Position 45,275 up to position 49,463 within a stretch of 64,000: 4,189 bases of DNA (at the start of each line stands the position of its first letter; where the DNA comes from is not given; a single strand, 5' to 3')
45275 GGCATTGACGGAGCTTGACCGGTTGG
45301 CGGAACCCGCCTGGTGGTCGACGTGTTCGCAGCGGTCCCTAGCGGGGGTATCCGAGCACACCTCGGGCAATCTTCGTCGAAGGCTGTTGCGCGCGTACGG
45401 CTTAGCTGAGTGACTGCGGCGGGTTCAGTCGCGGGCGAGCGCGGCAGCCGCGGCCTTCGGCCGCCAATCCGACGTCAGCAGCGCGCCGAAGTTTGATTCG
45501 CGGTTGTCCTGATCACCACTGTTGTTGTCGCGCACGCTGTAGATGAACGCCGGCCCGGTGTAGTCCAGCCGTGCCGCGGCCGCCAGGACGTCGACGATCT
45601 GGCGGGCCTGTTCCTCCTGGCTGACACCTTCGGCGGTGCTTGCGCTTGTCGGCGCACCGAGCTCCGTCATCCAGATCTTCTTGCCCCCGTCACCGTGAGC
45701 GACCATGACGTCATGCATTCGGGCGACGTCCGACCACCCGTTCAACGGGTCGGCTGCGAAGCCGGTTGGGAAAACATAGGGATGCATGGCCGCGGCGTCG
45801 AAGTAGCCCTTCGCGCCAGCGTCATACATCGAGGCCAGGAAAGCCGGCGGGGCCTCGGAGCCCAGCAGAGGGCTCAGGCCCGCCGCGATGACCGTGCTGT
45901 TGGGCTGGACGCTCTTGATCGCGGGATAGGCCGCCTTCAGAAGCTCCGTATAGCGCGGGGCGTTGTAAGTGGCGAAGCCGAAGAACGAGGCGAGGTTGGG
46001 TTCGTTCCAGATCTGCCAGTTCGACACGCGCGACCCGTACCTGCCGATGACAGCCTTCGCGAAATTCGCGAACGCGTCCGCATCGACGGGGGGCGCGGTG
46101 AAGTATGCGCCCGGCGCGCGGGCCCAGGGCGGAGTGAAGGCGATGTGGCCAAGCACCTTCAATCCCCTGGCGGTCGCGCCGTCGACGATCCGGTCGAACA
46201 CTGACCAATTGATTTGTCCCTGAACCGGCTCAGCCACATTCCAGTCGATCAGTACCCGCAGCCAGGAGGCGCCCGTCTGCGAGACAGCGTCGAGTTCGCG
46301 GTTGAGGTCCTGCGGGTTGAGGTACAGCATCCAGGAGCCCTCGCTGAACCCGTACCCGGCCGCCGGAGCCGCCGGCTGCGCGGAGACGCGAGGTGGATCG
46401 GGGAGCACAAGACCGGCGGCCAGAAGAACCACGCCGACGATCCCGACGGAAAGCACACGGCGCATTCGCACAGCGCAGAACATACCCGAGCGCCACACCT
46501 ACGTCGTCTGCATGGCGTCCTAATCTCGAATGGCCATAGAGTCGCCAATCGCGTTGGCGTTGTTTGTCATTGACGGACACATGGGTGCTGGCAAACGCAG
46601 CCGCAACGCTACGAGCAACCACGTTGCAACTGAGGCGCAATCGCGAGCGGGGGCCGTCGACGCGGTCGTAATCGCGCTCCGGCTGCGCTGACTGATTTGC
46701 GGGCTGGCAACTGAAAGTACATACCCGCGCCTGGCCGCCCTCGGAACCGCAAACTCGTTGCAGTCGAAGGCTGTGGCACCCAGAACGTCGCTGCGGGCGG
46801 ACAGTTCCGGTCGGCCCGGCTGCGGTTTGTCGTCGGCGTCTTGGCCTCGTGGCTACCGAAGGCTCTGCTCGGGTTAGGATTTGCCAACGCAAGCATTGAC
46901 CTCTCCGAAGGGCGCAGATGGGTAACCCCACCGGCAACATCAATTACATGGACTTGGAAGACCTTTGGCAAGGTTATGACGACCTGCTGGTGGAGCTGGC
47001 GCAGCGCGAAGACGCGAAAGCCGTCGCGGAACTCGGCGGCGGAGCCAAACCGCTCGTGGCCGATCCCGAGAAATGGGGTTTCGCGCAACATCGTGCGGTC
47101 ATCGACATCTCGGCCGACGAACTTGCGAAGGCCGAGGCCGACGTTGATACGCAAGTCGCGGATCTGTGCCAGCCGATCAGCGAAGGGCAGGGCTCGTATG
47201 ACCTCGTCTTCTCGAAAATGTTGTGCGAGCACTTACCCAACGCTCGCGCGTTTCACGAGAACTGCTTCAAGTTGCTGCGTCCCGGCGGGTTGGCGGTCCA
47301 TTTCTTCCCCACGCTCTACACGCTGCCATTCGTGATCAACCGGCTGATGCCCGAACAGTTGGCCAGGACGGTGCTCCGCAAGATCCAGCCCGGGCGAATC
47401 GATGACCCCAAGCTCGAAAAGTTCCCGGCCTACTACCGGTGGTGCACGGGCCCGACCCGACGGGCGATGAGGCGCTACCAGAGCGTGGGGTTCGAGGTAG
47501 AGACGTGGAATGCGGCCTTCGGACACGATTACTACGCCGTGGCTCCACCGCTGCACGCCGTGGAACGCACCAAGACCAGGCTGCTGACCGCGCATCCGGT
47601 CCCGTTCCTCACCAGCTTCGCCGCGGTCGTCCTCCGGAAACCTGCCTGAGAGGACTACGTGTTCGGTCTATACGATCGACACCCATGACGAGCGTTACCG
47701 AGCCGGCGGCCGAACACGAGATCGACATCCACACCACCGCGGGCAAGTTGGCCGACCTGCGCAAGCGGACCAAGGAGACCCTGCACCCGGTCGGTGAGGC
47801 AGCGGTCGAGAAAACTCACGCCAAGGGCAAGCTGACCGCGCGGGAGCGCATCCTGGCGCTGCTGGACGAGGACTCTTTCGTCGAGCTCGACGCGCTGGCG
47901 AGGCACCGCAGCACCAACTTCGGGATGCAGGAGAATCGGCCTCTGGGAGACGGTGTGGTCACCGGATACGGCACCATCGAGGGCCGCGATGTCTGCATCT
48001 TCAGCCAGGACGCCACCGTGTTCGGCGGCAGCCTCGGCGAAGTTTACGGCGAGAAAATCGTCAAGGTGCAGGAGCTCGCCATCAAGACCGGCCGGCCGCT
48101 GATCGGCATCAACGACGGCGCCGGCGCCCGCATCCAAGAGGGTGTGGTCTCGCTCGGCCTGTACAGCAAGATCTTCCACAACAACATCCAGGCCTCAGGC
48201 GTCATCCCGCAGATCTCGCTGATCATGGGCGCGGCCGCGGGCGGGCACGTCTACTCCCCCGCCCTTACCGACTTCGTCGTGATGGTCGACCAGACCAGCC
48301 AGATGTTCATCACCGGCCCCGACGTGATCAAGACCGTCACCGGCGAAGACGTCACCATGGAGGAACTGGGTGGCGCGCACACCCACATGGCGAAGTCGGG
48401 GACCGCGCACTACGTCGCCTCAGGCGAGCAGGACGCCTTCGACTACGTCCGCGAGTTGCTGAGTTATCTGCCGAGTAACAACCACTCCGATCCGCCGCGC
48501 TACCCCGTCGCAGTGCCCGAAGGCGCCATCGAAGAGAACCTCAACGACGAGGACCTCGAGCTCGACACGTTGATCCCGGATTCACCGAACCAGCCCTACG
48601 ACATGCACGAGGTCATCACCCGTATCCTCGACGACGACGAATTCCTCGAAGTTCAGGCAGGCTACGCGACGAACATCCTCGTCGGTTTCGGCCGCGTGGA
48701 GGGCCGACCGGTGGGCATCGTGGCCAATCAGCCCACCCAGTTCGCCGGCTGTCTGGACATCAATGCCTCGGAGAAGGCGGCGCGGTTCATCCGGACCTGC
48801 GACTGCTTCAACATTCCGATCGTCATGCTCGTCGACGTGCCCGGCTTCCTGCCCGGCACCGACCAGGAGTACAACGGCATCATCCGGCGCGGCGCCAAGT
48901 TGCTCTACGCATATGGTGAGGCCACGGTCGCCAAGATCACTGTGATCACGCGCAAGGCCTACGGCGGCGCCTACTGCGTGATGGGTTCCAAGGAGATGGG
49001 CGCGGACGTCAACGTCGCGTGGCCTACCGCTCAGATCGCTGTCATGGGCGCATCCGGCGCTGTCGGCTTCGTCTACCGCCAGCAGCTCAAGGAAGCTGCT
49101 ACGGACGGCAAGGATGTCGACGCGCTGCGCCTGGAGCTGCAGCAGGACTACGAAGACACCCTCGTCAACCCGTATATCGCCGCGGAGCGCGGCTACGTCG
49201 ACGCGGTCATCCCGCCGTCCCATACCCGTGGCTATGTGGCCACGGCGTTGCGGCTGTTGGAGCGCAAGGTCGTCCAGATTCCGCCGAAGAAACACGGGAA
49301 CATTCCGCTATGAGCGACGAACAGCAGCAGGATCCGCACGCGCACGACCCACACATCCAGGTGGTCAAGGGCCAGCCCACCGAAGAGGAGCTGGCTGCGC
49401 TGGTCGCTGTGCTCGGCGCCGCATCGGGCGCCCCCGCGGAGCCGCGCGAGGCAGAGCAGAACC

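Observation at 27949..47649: Complete Wzx/Wzy-type decorated surface-polysaccharide island in a mycobacterium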

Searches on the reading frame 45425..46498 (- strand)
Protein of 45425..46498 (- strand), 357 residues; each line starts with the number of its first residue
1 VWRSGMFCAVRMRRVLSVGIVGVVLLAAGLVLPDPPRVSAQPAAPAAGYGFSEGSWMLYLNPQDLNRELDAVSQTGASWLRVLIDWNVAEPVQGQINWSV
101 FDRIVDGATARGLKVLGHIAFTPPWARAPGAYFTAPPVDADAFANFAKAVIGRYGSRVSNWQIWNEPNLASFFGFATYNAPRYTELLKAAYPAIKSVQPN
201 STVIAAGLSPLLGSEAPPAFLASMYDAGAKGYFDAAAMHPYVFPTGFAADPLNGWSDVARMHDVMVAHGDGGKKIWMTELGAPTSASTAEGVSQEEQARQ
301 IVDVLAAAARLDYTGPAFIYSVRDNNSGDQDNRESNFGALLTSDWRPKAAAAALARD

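Call 5: search_protein_families(library=pfam, proteins=[window:45425-46498:-])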
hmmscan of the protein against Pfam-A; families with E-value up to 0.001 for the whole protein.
window:45425-46498:- (357 aa): 4 families
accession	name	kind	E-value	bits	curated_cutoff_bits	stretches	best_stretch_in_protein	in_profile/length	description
PF00331.26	Glyco_hydro_10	-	1.4e-06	28.2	22.1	1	86-167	47-129/311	Glycosyl hydrolase family 10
PF01229.23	Glyco_hydro_39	-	3.2e-06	26.7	26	1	145-202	133-192/472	Glycosyl hydrolases family 39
PF00232.24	Glyco_hydro_1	-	3.9e-05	22.7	22.6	1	140-192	139-191/453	Glycosyl hydrolase family 1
PF02449.21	Glyco_hydro_42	-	4.9e-05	23.3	21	0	66-116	13-64/376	Beta-galactosidase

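Call 18: search_protein_families(library=pfam, proteins=[window:45425-46498:-], max_evalue=10)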
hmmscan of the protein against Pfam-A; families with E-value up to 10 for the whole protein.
window:45425-46498:- (357 aa): 6 families
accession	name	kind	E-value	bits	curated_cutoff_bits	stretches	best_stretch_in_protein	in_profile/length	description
PF00331.26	Glyco_hydro_10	-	1.4e-06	28.2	22.1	1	86-167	47-129/311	Glycosyl hydrolase family 10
PF01229.23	Glyco_hydro_39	-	3.2e-06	26.7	26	1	145-202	133-192/472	Glycosyl hydrolases family 39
PF00232.24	Glyco_hydro_1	-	3.9e-05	22.7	22.6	1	140-192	139-191/453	Glycosyl hydrolase family 1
PF02449.21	Glyco_hydro_42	-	4.9e-05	23.3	21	1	66-116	13-64/376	Beta-galactosidase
PF11790.14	Glyco_hydro_cc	-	0.034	14.2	21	1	220-318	123-206/237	Glycosyl hydrolase catalytic core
PF05182.18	Fip1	-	0.13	12.2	22.7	1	49-64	25-40/43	Fip1 motif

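Call 44: search_protein_families(library=ncbifam, proteins=[window:45425-46498:-], max_evalue=0.01)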
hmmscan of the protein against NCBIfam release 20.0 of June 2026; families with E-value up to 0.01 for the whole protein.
window:45425-46498:- (357 aa): 1 family
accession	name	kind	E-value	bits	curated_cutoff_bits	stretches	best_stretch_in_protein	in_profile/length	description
TIGR03356.1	BGL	equivalog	1.2e-06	27.7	478.5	1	69-189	60-185/427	GH1 family beta-glucosidase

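Call 52: search_solved_structures(query=window:45425-46498:-, max_evalue=1)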
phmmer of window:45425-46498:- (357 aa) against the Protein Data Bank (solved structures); distinct sequences matched with E-value up to 1: 156 (the best 60 are shown).
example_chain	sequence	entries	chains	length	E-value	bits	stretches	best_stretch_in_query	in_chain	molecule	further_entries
4zn2_A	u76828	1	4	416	1.3e-21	80.4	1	55-356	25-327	PslG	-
5bx9_A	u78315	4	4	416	1.4e-21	80.3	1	55-356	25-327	PslG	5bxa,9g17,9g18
5jvk_A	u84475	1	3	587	2.8e-18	69.4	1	64-353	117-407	Uncharacterized protein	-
1ta3_B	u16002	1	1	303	6.8e-08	35.2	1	66-200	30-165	Endo-1,4-beta-xylanase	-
4m29_A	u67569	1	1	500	2e-06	30.4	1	96-248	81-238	Beta-xylosidase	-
4ekj_A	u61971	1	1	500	2e-06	30.4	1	96-248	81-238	Beta-xylosidase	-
8i0x_B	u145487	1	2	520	2.1e-06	30.3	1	96-270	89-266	Glycoside hydrolase family 39 beta-xylosidase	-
8i0j_A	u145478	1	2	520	2.4e-06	30.2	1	96-270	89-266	Glycoside hydrolase family 39 beta-xylosidase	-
5jbo_A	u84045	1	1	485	4.7e-06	29.2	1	68-199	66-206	Beta-glucosidase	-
1px8_A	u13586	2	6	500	1.3e-05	27.8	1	89-203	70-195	Beta-xylosidase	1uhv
6kht_A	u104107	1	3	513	3.2e-05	26.4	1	68-188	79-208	Glycoside hydrolase family 1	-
6z1h_A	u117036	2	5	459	3.8e-05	26.2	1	70-193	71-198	ANCESTRAL RECONSTRUCTED GLYCOSIDASE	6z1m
9qqo_A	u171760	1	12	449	4.8e-05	25.9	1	65-252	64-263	Beta-glycosidase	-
4atd_A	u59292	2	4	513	6.5e-05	25.4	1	67-177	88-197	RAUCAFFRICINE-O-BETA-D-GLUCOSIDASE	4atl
6rjk_A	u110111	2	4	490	7e-05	25.3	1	68-174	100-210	Beta-glucosidase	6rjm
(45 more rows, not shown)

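Call 59: search_solved_structures(query=window:45425-46498:-, max_evalue=1e-15, show_alignments=1)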
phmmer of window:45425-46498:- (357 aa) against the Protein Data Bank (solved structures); distinct sequences matched with E-value up to 1e-15: 3.
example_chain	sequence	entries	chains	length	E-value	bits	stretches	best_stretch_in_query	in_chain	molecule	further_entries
4zn2_A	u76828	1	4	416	1.3e-21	80.4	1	55-356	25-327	PslG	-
5bx9_A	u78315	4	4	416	1.4e-21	80.3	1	55-356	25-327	PslG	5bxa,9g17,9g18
5jvk_A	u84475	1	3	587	2.8e-18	69.4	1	64-353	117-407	Uncharacterized protein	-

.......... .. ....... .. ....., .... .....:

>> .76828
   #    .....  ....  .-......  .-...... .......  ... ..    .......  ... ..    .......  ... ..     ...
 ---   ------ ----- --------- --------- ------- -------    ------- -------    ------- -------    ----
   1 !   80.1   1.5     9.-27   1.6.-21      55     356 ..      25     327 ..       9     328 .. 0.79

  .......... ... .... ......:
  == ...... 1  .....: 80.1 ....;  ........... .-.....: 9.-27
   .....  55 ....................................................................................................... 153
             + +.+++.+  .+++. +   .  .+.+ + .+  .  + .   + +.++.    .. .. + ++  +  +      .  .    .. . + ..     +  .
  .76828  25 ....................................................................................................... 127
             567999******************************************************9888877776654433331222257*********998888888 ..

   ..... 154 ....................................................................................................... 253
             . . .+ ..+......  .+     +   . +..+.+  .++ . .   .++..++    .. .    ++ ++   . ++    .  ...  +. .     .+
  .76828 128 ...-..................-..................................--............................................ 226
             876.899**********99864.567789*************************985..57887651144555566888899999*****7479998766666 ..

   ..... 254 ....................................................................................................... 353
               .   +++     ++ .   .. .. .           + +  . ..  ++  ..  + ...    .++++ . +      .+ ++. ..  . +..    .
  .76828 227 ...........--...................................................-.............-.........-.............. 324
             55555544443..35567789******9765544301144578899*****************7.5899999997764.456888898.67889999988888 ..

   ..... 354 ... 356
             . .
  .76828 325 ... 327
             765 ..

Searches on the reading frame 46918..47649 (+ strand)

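Call 5: search_protein_families(library=pfam, proteins=[window:46918-47649:+])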
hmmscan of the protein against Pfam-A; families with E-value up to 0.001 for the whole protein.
window:46918-47649:+ (243 aa): 4 families
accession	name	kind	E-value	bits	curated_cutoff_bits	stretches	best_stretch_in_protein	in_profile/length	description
PF08241.18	Methyltransf_11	-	8.5e-08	33.2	21.2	1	54-127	18-94/95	Methyltransferase domain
PF13489.12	Methyltransf_23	-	5.5e-07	29.9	27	1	20-128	9-116/164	Methyltransferase domain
PF08242.18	Methyltransf_12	-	6.4e-07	30.5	30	1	62-125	26-97/98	Methyltransferase domain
PF13649.12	Methyltransf_25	-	2.6e-06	28.5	27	1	57-124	22-97/97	Methyltransferase domain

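Call 44: search_protein_families(library=ncbifam, proteins=[window:46918-47649:+], max_evalue=0.01)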
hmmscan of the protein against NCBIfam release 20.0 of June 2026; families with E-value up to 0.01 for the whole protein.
window:46918-47649:+ (243 aa): 3 families
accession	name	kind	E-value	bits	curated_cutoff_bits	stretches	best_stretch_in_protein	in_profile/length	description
NF045649.1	2X_seleno_MduS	exception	3.1e-05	23.1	380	1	69-128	85-147/338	methyltransferase domain-containing selenoprotein MduS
TIGR02072.1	BioC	equivalog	0.00021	21.2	184.95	1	24-128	24-132/244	malonyl-ACP O-methyltransferase BioC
TIGR01983.1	UbiG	equivalog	0.00088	18.6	102.95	1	71-133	93-154/228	bifunctional 2-polyprenyl-6-hydroxyphenol methylase/3-demethylubiquinol 3-O-methyltransferase UbiG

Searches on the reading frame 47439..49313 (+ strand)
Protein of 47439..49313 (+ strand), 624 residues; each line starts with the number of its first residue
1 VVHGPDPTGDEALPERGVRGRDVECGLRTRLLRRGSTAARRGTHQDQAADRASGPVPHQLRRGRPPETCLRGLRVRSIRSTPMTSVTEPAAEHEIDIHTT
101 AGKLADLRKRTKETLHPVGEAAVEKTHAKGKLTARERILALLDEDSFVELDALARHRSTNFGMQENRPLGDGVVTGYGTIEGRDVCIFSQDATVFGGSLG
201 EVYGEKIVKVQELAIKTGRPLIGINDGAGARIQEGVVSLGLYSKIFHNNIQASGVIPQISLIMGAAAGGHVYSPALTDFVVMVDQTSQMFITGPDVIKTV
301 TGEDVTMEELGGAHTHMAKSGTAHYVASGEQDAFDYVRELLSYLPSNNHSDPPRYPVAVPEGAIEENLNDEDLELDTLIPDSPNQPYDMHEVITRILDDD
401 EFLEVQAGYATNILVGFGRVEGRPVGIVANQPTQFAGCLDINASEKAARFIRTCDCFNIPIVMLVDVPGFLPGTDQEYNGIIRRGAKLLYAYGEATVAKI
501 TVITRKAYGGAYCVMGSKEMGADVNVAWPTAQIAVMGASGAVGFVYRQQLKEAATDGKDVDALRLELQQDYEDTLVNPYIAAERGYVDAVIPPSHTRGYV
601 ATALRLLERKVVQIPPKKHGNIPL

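Call 5: search_protein_families(library=pfam, proteins=[window:47439-49313:+])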
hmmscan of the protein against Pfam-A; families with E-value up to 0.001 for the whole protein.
window:47439-49313:+ (624 aa): 3 families
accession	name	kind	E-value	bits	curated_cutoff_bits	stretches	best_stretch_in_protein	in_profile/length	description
PF01039.27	Carboxyl_trans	-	3.3e-206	686.1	22.3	1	126-622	2-493/493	Carboxyl transferase domain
PF03255.19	ACCA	-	2e-08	34.2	23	1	413-513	94-203/310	Acetyl co-enzyme A carboxylase carboxyltransferase-like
PF06833.16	MdcE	-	0.00064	19.9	32.7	0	459-540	28-109/196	Malonate decarboxylase gamma subunit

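Call 54: find_related_loci(query=window:47700-49313:+, collection=genome_contigs, flank=10000)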
Query window:47700-49313:+ (537 aa) in genome_contigs; peptide patterns used: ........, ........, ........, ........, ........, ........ (x = any residue, [..] = any of these).
600 stretches matched a pattern (row limit reached: there are more); 597 encode a relative of the query (tblastn E <= 1e-3); the best 80 are kept; 80 distinct loci.
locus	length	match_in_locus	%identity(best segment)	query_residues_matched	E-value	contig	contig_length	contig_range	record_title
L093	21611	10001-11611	93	1-537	0e+0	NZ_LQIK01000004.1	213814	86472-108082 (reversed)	Mycobacterium sp. GA-0227b GCID_NTM_00004_NODE_12.ctg_1, whole genome shotgun sequence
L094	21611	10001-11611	94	1-537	0e+0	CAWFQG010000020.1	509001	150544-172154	MAG: uncultured Actinomycetota bacterium isolate MFD05841.bin.1.269 genome assembly, contig: contig_32805, whole genome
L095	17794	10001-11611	94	1-537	0e+0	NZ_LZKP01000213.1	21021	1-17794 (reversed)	Mycobacterium sp. E740 contig_85, whole genome shotgun sequence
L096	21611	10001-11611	94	1-537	0e+0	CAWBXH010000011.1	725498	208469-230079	MAG: uncultured Actinomycetota bacterium isolate MFD05442.bin.1.427 genome assembly, contig: contig_4859, whole genome s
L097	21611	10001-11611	93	1-537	0e+0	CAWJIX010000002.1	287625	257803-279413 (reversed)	MAG: uncultured Actinomycetota bacterium isolate MFD05442.bin.1.433 genome assembly, contig: contig_27408, whole genome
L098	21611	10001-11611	93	1-537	0e+0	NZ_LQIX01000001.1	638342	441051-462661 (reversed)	Mycobacterium sp. GA-1199 GCID_NTM_00017_NODE_1.ctg_1, whole genome shotgun sequence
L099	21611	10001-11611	93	1-537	0e+0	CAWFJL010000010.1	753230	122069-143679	MAG: uncultured beta proteobacterium isolate MFD02242.bin.2.224 genome assembly, contig: contig_903, whole genome shotgu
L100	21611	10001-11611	92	1-537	0e+0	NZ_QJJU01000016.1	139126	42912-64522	Mycolicibacterium moriokaense strain GAS496 Ga0206403_116, whole genome shotgun sequence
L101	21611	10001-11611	93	1-537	0e+0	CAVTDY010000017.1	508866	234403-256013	MAG: uncultured Actinomycetota bacterium isolate MFD00964.bin.2.75 genome assembly, contig: contig_34376, whole genome s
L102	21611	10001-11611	92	1-537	0e+0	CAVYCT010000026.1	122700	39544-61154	MAG: uncultured Actinomycetota bacterium isolate MFD04935.bin.2.122 genome assembly, contig: contig_40108, whole genome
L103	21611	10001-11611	92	1-537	0e+0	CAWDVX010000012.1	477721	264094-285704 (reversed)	MAG: uncultured Actinomycetota bacterium isolate MFD05684.bin.2.39 genome assembly, contig: contig_24954, whole genome s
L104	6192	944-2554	92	1-537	0e+0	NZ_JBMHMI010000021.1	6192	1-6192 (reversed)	Micromonospora sp. WMMD736 tig00000046, whole genome shotgun sequence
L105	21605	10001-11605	92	3-537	0e+0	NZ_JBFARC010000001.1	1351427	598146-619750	Mycobacterium sp. NPDC050551 NPDC050551_35_E12.ctg-0001, whole genome shotgun sequence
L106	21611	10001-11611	91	1-537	0e+0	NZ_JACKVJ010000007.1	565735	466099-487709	Mycolicibacterium houstonense strain DSM 44676 MHOUDSM44676_contig000010, whole genome shotgun sequence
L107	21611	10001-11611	91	1-537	0e+0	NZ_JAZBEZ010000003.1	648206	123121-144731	Mycolicibacterium sp. 050232 contig00003, whole genome shotgun sequence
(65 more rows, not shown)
